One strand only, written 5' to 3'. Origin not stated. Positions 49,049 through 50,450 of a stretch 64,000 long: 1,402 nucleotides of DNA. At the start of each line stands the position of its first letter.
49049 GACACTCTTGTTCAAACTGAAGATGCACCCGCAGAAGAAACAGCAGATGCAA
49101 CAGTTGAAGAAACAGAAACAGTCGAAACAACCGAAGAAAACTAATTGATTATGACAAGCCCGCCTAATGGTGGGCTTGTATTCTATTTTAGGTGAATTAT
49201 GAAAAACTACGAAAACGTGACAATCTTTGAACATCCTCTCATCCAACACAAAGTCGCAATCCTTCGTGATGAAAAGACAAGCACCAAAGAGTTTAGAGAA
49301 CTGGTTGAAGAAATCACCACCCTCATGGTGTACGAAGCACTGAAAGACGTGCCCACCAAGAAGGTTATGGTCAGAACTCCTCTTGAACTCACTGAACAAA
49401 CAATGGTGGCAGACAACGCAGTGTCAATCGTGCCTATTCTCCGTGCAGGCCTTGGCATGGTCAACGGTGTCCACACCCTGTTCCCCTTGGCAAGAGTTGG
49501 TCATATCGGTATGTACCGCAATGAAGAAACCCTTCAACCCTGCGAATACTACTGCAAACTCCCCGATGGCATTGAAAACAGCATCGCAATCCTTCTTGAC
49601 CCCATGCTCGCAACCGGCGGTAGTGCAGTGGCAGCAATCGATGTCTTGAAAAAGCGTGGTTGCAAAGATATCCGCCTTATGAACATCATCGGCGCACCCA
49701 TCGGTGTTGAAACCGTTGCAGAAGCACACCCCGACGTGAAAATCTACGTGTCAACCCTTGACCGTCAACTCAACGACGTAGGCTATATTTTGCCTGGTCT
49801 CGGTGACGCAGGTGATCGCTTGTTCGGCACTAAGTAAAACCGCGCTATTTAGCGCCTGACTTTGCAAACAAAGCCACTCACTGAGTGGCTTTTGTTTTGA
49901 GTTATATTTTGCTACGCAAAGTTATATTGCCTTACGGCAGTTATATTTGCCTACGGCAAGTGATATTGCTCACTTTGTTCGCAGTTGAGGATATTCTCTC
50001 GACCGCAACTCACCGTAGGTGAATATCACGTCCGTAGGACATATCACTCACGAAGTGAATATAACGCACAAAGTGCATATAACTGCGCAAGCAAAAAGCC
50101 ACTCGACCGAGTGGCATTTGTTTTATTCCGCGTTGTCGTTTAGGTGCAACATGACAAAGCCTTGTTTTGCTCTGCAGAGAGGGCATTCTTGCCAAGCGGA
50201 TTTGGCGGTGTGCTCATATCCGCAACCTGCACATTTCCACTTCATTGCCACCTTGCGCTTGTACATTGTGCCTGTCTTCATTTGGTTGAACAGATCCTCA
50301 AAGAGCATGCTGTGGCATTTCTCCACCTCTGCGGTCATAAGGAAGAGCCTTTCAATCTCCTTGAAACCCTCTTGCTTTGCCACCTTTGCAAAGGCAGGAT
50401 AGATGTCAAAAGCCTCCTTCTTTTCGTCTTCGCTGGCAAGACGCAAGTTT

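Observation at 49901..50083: Inverted array of nine GTKATAT + mini-hairpin modules with compensatory stem changes, boxed in by two terminators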

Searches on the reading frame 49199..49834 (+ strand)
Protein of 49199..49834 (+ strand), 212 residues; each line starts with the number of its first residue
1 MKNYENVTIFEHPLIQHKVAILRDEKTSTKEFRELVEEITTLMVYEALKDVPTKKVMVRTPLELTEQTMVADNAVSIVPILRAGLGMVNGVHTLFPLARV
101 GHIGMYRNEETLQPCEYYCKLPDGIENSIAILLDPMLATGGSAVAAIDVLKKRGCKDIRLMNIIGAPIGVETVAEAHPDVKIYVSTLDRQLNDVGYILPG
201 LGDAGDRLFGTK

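Call 7: find_encoding_contigs(protein=window:49199-49834:+, flank=6000, max_places=10)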
Protein window:49199-49834:+ (212 aa): 23 contigs read that carry it; 10 places shown.
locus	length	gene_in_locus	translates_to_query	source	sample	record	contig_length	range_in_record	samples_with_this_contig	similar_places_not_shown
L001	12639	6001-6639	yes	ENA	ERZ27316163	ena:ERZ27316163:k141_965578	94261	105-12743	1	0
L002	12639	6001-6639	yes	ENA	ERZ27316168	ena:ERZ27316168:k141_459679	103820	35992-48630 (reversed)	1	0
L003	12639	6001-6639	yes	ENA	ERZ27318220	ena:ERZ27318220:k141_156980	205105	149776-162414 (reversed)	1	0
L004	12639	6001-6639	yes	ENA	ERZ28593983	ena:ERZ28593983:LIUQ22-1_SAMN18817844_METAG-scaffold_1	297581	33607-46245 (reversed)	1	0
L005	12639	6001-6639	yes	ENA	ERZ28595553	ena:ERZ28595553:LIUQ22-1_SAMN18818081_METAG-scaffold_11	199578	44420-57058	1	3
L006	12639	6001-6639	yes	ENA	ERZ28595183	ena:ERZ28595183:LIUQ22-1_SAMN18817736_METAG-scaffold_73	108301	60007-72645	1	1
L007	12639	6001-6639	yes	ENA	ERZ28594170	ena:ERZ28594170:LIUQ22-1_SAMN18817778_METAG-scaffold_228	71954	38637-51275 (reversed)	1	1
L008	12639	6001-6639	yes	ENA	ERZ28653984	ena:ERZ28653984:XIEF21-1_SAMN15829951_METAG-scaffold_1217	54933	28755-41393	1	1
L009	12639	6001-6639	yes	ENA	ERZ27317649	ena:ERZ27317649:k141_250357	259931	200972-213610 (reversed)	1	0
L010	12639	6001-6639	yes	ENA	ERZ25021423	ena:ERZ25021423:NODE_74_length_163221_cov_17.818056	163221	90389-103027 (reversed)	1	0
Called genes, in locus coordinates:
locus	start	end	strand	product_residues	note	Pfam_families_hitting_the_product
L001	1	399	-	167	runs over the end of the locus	?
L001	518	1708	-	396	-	PF01996:F420_ligase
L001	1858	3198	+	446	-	PF01494:FAD_binding_3, PF12831:FAD_oxidored (weak), PF01266:DAO (weak)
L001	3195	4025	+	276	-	PF13353:Fer4_12 (weak), PF04055:Radical_SAM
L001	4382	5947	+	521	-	PF00860:Xan_ur_permease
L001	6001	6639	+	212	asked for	PF14681:UPRTase, PF00156:Pribosyltran (weak)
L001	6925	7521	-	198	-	PF02915:Rubrerythrin, PF01155:HypA (weak), PF21349:RUBY_RBDX (weak)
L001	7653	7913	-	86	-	-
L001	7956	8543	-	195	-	PF00186:DHFR_1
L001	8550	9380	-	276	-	PF00303:Thymidylat_synt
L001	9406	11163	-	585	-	PF02837:Glyco_hydro_2_N, PF22666:Glyco_hydro_2_N2, PF00703:Glyco_hydro_2 (weak), PF02836:Glyco_hydro_2_C (faint)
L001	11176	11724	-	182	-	PF00149:Metallophos, PF12850:Metallophos_2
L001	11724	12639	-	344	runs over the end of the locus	-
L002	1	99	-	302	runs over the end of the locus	PF14486:DUF4432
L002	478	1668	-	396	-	PF01996:F420_ligase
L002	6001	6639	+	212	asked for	PF14681:UPRTase, PF00156:Pribosyltran (weak)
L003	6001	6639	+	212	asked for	PF14681:UPRTase, PF00156:Pribosyltran (weak)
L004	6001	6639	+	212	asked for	PF14681:UPRTase, PF00156:Pribosyltran (weak)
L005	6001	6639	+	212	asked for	PF14681:UPRTase, PF00156:Pribosyltran (weak)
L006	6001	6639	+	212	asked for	PF14681:UPRTase, PF00156:Pribosyltran (weak)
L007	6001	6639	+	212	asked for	PF14681:UPRTase, PF00156:Pribosyltran (weak)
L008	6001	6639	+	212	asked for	PF14681:UPRTase, PF00156:Pribosyltran (weak)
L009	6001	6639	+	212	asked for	PF14681:UPRTase, PF00156:Pribosyltran (weak)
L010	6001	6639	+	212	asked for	PF14681:UPRTase, PF00156:Pribosyltran (weak)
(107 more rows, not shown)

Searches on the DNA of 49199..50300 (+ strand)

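Call 29: search_rna_families(sources=[L157, L137, L168, L204, L143, L205, L241, L134, L163, L218, L242, L164, L203, L006, L004, L002], threshold=gathering)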
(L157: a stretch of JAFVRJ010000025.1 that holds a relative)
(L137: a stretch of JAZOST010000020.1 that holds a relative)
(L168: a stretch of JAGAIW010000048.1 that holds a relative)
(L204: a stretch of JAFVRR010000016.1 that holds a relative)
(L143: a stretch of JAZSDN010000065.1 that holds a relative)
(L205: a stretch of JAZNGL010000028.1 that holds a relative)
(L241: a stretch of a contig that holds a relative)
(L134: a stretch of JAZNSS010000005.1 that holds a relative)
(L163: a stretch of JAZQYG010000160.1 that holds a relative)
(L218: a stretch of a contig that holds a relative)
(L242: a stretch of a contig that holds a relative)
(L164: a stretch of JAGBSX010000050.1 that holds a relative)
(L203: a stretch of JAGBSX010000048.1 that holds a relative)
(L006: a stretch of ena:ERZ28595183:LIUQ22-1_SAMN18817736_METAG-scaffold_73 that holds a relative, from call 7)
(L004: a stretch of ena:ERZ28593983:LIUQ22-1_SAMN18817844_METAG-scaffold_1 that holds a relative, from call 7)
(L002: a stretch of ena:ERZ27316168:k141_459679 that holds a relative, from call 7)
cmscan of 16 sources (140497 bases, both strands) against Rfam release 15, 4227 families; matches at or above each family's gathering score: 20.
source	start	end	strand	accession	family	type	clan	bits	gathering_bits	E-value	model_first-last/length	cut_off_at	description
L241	6225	6297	+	RF00005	tRNA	Gene; tRNA;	CL00001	69.5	29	9.2e-13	1-71/71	no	tRNA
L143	5956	6028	-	RF00005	tRNA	Gene; tRNA;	CL00001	69.3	29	1.1e-12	1-71/71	no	tRNA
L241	6306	6379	+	RF00005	tRNA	Gene; tRNA;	CL00001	69.1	29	1.2e-12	1-71/71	no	tRNA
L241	6479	6550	+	RF00005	tRNA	Gene; tRNA;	CL00001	68.5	29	1.7e-12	1-71/71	no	tRNA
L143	5796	5868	-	RF00005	tRNA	Gene; tRNA;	CL00001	68.4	29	1.8e-12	1-71/71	no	tRNA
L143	5876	5949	-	RF00005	tRNA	Gene; tRNA;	CL00001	67.3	29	3.8e-12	1-71/71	no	tRNA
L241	6400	6472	+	RF00005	tRNA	Gene; tRNA;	CL00001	66.9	29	4.8e-12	1-71/71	no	tRNA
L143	5711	5783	-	RF00005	tRNA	Gene; tRNA;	CL00001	65.3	29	1.4e-11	1-71/71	no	tRNA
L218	6188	6277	+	RF00504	Glycine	Cis-reg; riboswitch;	CL00125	64.7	32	8.5e-11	1-94/94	no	Glycine riboswitch aptamer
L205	4735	4807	-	RF00005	tRNA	Gene; tRNA;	CL00001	62.4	29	8.7e-11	1-71/71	no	tRNA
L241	6597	6668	+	RF00005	tRNA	Gene; tRNA;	CL00001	61.3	29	1.7e-10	1-71/71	no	tRNA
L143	5576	5646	-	RF00005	tRNA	Gene; tRNA;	CL00001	59.5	29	5.2e-10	1-71/71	no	tRNA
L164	261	334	-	RF00005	tRNA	Gene; tRNA;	CL00001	59.5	29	5.4e-10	1-71/71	no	tRNA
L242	1696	1772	-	RF01706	Gut-1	Gene; sRNA;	-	57.8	50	1.7e-08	1-77/77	no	Gut-1 RNA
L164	121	217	-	RF01706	Gut-1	Gene; sRNA;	-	55.5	50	6.3e-08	1-77/77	no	Gut-1 RNA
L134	587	671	-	RF00005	tRNA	Gene; tRNA;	CL00001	55.2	29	8e-09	1-71/71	no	tRNA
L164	7802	7877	-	RF01706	Gut-1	Gene; sRNA;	-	51.7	50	5.6e-07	1-77/77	no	Gut-1 RNA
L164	1436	1508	-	RF00005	tRNA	Gene; tRNA;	CL00001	50.9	29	1.2e-07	1-71/71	no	tRNA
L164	4223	4298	-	RF01706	Gut-1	Gene; sRNA;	-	50.4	50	1.2e-06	1-77/77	no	Gut-1 RNA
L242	692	763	-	RF01706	Gut-1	Gene; sRNA;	-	50.1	50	1.5e-06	1-77/77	no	Gut-1 RNA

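Call 30: search_rna_families(source=window, start=49700, end=50300, threshold=evalue, max_evalue=10)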
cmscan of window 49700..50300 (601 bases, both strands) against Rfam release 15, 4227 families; matches with E-value up to 10: 11.
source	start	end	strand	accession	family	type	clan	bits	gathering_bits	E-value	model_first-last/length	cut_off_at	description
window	50018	50085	-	RF01706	Gut-1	Gene; sRNA;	-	44.7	50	1.4e-07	1-77/77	no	Gut-1 RNA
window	49899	49971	+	RF01706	Gut-1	Gene; sRNA;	-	44.3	50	1.8e-07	1-77/77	no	Gut-1 RNA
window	49864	49933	-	RF01859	Phe_leader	Cis-reg; leader;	-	20.1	55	0.87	1-125/125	no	Phenylalanine leader peptide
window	50089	50173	-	RF01859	Phe_leader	Cis-reg; leader;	-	16.7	55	4.8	1-125/125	no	Phenylalanine leader peptide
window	49924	50044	-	RF02525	SSRC30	Gene; sRNA;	-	16.2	100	5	1-151/151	no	Streptococcus sRNA SSRC30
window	50187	50267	-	RF02183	ST7-OT3_1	Gene; lncRNA;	-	16.2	50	5.3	1-79/79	no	ST7 overlapping transcript 3 conserved region 1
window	50175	50223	+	RF03369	mir-2217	Gene; miRNA;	-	15.2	60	3.8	1-62/62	no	mir-2217 microRNA precursor family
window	49868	49894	-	RF03957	mir-5856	Gene; miRNA;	-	14.2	90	7.5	1-70/70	no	mir-5856 microRNA precursor family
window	49868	49894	+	RF03957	mir-5856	Gene; miRNA;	-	14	90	8.9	1-70/70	no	mir-5856 microRNA precursor family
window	49936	49970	+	RF03299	mir-1000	Gene; miRNA;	-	13.9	50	7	1-72/72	no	mir-1000 microRNA precursor family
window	49919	50049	-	RF04195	MIR6217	Gene; miRNA;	-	13.7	110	1.9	1-228/228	no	MIR6217 microRNA precursor family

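Call 31: search_rna_families(source=window, start=49850, end=50130, threshold=evalue, max_evalue=0.001, show_alignments=2)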
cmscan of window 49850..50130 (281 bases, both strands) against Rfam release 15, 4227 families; matches with E-value up to 0.001: 2.
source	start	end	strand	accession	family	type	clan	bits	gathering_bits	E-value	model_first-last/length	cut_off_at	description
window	50018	50085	-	RF01706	Gut-1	Gene; sRNA;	-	44.7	50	6.6e-08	1-77/77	no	Gut-1 RNA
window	49899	49971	+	RF01706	Gut-1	Gene; sRNA;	-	44.3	50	8.4e-08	1-77/77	no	Gut-1 RNA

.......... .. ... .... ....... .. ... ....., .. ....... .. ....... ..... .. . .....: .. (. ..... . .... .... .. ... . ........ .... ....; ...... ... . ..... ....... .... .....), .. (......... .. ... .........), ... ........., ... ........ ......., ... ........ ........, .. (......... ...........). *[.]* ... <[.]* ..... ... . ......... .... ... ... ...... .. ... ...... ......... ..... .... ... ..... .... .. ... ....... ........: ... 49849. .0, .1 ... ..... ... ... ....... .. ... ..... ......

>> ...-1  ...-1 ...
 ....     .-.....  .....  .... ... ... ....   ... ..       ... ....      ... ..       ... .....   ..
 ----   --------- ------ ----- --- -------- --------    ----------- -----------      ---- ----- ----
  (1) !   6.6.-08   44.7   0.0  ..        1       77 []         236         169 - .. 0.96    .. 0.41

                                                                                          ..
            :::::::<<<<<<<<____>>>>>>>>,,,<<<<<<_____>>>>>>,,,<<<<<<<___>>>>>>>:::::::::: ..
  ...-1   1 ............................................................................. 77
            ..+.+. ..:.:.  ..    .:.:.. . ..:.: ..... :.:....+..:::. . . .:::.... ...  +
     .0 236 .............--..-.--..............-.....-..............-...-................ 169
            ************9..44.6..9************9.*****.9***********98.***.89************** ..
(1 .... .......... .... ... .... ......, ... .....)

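Call 77: search_dna_similar(query=window:49895-50095:+, collection=phages, mode=distant, max_rows=10)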
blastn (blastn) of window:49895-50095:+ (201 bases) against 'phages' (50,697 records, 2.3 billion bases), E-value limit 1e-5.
No match.

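Call 78: search_dna_similar(query=window:49895-50095:+, collection=plasmids, mode=distant, max_rows=10)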
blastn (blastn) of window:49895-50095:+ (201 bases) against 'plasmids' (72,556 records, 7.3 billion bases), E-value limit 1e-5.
No match.
